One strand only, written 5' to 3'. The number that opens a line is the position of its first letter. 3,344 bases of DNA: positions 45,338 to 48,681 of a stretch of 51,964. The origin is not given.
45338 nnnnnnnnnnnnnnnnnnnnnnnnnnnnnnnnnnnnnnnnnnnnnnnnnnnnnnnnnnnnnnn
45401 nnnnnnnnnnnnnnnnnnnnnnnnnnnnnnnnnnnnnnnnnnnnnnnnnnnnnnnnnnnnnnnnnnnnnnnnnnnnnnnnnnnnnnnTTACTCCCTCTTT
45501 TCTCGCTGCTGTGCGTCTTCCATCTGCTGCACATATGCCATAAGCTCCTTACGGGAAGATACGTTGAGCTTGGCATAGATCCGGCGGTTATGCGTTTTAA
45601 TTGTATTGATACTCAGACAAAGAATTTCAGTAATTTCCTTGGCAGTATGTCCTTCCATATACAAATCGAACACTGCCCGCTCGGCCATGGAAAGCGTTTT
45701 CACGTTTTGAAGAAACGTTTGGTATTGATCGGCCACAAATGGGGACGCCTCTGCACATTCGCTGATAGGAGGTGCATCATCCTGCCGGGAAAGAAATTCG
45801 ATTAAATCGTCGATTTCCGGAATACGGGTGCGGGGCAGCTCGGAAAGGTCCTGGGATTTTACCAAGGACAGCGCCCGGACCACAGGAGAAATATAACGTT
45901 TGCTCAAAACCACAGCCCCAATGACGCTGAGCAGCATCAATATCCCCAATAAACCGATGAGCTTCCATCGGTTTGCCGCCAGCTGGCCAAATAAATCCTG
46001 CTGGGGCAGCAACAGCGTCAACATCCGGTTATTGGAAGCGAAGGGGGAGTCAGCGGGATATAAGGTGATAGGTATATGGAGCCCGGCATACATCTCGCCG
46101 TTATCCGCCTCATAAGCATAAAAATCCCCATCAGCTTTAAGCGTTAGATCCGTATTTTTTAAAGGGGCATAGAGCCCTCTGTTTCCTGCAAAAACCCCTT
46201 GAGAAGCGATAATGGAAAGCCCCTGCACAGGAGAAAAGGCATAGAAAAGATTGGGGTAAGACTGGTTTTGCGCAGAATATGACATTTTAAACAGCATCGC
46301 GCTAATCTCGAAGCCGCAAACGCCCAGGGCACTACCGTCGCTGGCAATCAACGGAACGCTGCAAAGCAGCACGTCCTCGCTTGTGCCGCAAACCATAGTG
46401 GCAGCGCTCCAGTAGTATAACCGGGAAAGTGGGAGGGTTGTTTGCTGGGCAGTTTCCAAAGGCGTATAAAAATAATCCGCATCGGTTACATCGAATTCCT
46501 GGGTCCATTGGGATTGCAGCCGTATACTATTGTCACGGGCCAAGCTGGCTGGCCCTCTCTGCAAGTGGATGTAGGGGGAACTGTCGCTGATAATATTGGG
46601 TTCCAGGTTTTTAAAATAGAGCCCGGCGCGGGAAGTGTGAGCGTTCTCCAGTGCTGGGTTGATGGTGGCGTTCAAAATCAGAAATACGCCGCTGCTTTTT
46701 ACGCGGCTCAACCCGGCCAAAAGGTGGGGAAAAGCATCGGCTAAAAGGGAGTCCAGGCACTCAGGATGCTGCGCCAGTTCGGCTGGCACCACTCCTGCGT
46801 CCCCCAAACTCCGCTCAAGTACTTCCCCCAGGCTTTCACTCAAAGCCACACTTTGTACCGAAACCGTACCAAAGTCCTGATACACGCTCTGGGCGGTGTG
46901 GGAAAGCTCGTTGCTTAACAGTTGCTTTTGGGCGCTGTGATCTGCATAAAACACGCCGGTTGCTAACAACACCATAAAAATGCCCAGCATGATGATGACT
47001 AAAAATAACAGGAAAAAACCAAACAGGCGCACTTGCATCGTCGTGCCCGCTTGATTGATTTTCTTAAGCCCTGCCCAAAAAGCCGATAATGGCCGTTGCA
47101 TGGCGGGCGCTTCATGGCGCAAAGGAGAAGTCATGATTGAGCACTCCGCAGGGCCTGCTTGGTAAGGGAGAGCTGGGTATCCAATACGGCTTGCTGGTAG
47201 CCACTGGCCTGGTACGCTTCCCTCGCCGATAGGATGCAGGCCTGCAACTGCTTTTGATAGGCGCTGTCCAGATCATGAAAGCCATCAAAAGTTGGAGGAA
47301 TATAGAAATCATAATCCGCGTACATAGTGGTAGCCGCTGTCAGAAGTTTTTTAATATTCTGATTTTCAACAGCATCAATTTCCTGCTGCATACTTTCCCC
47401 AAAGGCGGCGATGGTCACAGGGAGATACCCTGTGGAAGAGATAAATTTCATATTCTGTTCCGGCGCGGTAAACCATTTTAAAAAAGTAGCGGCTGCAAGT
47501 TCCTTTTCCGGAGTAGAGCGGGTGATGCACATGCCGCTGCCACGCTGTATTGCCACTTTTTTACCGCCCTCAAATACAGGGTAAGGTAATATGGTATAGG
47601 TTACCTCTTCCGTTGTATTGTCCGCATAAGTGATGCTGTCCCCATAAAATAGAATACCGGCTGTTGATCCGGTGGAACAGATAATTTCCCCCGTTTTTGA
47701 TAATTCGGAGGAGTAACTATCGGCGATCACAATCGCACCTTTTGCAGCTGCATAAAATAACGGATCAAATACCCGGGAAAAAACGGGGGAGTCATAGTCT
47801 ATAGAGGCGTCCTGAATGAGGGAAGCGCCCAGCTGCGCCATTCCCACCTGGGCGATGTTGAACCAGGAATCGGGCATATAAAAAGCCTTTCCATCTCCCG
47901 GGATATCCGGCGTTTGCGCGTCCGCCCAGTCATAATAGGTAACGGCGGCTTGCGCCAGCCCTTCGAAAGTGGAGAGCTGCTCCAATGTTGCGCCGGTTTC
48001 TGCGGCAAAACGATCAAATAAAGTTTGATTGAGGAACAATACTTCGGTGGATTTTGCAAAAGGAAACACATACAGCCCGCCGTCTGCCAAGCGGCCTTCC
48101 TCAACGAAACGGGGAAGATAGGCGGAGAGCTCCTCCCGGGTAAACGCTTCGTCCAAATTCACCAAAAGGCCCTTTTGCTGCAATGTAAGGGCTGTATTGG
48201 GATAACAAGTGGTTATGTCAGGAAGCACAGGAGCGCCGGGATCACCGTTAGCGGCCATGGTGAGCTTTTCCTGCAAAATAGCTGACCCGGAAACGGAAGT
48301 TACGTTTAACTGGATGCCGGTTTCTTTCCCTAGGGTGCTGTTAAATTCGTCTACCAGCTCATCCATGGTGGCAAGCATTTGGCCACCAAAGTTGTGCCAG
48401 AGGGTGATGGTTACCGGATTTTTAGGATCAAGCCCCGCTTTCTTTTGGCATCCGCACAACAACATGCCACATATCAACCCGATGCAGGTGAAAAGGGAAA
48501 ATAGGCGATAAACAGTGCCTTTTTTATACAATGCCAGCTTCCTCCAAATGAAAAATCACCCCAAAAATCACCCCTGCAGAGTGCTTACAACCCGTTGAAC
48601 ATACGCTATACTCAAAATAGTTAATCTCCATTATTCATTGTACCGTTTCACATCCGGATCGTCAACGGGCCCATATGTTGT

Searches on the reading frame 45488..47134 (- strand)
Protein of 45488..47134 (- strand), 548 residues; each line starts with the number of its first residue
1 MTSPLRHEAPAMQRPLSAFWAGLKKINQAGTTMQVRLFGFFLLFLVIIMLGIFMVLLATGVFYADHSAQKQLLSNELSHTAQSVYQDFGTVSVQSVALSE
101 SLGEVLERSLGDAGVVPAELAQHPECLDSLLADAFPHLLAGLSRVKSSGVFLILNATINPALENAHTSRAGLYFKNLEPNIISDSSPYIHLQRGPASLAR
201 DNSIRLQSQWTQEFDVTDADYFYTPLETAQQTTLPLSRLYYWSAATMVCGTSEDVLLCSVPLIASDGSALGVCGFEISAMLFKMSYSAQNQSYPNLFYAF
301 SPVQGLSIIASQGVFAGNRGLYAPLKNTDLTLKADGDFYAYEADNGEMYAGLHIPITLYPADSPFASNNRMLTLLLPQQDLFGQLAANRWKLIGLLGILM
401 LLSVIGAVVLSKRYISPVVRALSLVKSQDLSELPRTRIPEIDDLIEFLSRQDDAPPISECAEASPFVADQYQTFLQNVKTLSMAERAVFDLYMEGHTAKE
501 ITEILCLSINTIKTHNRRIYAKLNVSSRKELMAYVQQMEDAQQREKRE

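Call 61: search_protein_families(library=pfam, proteins=[window:45488-47134:-], max_evalue=0.00001)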
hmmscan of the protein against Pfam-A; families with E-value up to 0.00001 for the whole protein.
window:45488-47134:- (548 aa): 1 family
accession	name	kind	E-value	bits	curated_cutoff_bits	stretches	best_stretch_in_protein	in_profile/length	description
PF00196.25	GerE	-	2.7e-12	46.6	23.5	1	480-534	2-56/57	Bacterial regulatory proteins, luxR family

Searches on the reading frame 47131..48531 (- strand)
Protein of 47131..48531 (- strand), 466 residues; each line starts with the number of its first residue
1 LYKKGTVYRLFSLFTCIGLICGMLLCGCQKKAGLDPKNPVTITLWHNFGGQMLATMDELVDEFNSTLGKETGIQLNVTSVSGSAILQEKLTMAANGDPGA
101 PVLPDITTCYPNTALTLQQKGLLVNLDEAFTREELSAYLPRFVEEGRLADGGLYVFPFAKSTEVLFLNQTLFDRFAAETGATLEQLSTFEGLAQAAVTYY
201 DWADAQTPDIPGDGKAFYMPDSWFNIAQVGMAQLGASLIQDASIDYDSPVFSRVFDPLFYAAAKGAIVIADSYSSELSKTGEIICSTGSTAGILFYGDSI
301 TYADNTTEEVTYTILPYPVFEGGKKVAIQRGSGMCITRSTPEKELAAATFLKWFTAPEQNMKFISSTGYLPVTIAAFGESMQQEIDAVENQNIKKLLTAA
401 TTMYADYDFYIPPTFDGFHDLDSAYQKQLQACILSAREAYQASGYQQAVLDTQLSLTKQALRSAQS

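Call 61: search_protein_families(library=pfam, proteins=[window:47131-48531:-], max_evalue=0.00001)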
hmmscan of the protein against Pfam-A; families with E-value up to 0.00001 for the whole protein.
window:47131-48531:- (466 aa): 2 families
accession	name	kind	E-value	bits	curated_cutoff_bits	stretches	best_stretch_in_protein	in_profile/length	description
PF13416.11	SBP_bac_8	-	2.5e-28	100.1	27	1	59-373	2-262/279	Bacterial extracellular solute-binding protein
PF01547.30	SBP_bac_1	-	3e-14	54.2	26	1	52-360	4-306/307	Bacterial extracellular solute-binding protein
